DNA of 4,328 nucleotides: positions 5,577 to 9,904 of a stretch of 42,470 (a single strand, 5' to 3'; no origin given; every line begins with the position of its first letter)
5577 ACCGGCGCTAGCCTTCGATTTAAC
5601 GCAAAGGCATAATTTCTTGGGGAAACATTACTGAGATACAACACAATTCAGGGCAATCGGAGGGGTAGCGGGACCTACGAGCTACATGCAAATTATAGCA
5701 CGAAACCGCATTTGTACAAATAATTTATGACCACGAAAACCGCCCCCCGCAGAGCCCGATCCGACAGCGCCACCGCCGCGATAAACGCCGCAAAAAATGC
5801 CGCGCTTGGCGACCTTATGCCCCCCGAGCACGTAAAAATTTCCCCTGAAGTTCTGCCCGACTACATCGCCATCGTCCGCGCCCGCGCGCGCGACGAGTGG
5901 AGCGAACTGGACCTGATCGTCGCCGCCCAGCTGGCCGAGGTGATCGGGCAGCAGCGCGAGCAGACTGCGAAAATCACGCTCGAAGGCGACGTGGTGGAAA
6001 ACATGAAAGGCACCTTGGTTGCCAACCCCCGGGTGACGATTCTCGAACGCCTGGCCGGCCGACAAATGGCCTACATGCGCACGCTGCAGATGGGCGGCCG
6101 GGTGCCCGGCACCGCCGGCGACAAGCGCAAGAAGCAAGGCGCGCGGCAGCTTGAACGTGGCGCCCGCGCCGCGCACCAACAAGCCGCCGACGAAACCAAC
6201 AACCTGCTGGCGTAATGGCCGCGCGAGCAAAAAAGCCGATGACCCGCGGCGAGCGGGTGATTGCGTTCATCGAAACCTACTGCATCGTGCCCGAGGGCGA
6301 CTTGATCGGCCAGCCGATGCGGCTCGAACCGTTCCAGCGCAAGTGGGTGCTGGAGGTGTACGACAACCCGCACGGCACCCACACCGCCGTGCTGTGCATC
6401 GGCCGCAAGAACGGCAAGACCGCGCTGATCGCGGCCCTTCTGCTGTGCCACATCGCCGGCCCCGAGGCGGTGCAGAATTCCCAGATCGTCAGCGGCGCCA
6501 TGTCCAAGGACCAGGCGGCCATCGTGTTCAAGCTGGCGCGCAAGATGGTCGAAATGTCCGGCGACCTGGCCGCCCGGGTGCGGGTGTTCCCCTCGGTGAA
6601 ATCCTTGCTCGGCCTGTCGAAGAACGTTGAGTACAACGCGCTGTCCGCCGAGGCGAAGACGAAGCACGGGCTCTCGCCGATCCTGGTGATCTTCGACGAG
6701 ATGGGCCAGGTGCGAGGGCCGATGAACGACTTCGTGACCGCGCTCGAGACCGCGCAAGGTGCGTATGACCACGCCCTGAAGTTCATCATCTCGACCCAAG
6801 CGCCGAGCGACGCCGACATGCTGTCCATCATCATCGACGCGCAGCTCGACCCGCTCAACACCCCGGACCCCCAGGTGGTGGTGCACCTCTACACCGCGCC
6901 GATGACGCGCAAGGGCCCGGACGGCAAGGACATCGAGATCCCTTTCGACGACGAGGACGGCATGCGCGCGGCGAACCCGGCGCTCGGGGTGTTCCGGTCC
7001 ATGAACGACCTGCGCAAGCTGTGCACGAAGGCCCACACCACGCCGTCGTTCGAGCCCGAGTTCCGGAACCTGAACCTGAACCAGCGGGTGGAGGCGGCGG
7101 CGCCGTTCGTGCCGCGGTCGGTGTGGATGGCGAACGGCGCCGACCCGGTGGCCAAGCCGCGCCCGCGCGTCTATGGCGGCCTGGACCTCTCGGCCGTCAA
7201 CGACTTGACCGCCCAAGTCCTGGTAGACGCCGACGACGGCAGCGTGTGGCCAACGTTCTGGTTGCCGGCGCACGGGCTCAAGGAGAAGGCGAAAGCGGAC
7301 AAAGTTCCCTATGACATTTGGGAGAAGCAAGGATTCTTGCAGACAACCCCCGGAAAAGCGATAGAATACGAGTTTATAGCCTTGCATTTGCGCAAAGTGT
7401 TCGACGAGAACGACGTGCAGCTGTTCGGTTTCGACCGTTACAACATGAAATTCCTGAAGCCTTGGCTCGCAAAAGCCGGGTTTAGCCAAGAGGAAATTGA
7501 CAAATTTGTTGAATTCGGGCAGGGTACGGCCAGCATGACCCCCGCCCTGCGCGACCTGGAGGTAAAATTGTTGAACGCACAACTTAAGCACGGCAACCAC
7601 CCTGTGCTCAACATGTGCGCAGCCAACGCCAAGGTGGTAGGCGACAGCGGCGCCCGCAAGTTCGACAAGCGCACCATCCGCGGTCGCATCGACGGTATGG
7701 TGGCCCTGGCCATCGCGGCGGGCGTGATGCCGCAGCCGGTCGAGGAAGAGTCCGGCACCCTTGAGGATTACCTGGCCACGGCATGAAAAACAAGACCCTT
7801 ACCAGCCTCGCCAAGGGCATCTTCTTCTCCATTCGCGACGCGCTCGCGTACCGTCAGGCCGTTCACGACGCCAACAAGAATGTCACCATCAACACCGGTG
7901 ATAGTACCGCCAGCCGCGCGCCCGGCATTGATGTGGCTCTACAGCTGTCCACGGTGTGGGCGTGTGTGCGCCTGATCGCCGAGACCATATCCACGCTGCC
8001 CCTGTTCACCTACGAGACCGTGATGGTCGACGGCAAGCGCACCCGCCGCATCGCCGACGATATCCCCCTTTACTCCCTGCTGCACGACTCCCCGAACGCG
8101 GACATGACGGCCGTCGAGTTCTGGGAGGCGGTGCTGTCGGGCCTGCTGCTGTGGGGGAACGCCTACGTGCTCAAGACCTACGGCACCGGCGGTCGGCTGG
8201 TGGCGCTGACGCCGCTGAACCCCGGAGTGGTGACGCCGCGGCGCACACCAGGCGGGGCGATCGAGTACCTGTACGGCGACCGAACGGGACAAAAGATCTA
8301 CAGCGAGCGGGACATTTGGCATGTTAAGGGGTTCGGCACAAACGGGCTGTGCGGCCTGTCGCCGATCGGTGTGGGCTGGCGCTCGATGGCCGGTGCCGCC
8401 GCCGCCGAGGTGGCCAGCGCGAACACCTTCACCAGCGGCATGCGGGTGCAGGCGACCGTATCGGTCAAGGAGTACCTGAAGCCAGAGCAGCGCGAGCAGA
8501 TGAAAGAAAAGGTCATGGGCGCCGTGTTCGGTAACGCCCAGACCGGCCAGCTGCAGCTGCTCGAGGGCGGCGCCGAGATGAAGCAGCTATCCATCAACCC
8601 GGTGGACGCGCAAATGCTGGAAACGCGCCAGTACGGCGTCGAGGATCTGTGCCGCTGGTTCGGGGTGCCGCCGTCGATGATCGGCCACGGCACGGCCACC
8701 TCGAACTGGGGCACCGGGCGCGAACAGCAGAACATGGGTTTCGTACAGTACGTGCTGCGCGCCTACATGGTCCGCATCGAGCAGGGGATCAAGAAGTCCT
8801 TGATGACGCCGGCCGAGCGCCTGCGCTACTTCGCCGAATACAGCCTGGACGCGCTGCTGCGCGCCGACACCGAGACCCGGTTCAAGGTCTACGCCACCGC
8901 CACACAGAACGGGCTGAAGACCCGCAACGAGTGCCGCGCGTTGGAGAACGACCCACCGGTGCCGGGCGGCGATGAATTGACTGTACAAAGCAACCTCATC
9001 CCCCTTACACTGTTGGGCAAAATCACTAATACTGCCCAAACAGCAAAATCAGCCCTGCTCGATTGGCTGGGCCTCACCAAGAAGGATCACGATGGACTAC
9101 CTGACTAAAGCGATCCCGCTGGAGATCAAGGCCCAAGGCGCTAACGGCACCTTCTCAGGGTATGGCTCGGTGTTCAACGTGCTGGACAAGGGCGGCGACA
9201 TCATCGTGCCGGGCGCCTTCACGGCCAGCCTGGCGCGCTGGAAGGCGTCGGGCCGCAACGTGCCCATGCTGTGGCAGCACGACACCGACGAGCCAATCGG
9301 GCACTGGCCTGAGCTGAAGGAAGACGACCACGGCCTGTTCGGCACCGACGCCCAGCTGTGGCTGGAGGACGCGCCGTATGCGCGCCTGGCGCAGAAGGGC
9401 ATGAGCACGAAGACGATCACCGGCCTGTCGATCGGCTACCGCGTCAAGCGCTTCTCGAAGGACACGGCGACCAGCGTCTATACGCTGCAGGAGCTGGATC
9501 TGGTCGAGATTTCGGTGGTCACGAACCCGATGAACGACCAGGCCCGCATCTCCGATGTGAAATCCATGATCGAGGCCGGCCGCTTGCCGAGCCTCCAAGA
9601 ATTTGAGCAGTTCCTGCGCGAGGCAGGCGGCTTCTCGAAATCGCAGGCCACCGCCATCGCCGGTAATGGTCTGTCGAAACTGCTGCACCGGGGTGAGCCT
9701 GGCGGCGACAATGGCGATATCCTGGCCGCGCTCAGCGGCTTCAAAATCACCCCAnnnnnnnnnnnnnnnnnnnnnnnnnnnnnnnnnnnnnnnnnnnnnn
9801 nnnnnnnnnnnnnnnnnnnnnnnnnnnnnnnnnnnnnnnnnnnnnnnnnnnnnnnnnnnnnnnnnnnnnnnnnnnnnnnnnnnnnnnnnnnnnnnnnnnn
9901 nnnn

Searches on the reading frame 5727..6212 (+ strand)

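Call 71: search_protein_families(library=phrogs, proteins=[window:5727-6212:+], max_evalue=0.00001)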
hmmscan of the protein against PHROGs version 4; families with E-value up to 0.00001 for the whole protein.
window:5727-6212:+ (162 aa): 1 family
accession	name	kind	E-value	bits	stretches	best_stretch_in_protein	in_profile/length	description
phrog_5601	-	head and packaging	3.6e-31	109.3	1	6-156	2-153/161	terminase small subunit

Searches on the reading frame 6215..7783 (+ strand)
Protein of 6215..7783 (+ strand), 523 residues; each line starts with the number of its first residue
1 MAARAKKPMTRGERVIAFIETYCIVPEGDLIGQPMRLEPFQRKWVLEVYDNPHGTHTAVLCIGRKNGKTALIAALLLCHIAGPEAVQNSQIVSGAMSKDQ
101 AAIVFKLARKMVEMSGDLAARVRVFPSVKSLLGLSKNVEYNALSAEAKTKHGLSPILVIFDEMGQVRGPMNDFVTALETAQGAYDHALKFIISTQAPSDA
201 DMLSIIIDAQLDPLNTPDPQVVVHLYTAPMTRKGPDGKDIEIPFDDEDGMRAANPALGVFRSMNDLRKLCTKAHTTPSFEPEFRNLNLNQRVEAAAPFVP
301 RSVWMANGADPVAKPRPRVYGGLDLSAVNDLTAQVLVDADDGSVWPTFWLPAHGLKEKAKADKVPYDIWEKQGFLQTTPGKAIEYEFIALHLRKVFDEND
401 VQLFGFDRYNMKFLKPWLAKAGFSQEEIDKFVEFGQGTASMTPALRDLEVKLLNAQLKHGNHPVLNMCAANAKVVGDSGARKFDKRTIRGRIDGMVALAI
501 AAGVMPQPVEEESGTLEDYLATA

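Call 71: search_protein_families(library=phrogs, proteins=[window:6215-7783:+], max_evalue=0.00001)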
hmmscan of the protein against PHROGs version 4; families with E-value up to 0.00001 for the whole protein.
window:6215-7783:+ (523 aa): 4 families
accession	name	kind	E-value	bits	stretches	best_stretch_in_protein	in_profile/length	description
phrog_9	-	head and packaging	1.8e-112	378.7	1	11-515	184-673/812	terminase large subunit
phrog_2699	-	head and packaging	3e-63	214.6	1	239-519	29-306/315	terminase large subunit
phrog_4914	-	head and packaging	1.3e-12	48.7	1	13-147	57-202/213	terminase large subunit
phrog_7331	-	head and packaging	2e-12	47.7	1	430-512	16-99/113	terminase large subunit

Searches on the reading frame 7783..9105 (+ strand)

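Call 10: search_protein_families(library=phrogs, proteins=[window:7783-9105:+], max_evalue=0.001)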
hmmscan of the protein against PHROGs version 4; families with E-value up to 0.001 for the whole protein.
window:7783-9105:+ (441 aa): 7 families
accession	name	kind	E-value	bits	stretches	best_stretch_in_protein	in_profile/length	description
phrog_12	-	head and packaging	2.1e-108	365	1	48-417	86-442/646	portal protein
phrog_2662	-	head and packaging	1.7e-61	209.7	1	56-406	68-421/717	portal protein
phrog_5929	-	head and packaging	1.2e-46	159.9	1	211-422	7-216/228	portal protein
phrog_11323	-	unknown function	1.2e-24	87.8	1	314-416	14-117/130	-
phrog_2271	-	head and packaging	2.9e-24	85.8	1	51-408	48-401/859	portal protein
phrog_21454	-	unknown function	4.4e-17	63.3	1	248-404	23-174/320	-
phrog_9856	-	unknown function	0.00025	21.2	1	52-155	49-148/223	-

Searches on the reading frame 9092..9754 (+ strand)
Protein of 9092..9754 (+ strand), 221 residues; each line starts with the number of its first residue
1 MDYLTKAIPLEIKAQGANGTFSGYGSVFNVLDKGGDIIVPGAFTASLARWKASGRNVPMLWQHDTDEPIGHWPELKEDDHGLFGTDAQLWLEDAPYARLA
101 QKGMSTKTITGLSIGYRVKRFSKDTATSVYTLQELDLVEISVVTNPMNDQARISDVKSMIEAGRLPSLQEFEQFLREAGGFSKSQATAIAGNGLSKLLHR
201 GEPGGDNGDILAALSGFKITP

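Call 10: search_protein_families(library=phrogs, proteins=[window:9092-9754:+], max_evalue=0.001)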
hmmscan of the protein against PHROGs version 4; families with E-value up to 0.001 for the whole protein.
window:9092-9754:+ (221 aa): 11 families
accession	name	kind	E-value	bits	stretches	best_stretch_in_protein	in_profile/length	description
phrog_80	-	head and packaging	4.5e-53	182.4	1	5-190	219-403/607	head maturation protease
phrog_3244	-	head and packaging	3.1e-29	103.7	1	3-161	11-185/326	head maturation protease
phrog_617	-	head and packaging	2.8e-20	73.8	1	30-162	38-165/626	major head protein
phrog_9644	-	head and packaging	1.8e-15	58.1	1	6-163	150-313/341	head maturation protease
phrog_3270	-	head and packaging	7.2e-09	35.8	1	18-159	4-132/603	head maturation protease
phrog_22327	-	unknown function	2e-08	35.1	1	143-200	1-57/74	-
phrog_2263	-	head and packaging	2.9e-06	27.5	1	19-158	39-178/551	major head protein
phrog_9427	-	head and packaging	3.7e-06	27.4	1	107-163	115-175/453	head maturation protease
phrog_4523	-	head and packaging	1.2e-05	25.2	1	57-159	72-178/644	major head and protease protein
phrog_11321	-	unknown function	3.1e-05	24.6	1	55-151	31-134/327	-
phrog_7015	-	head and packaging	3.7e-05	24.3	1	51-162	41-145/240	head maturation protease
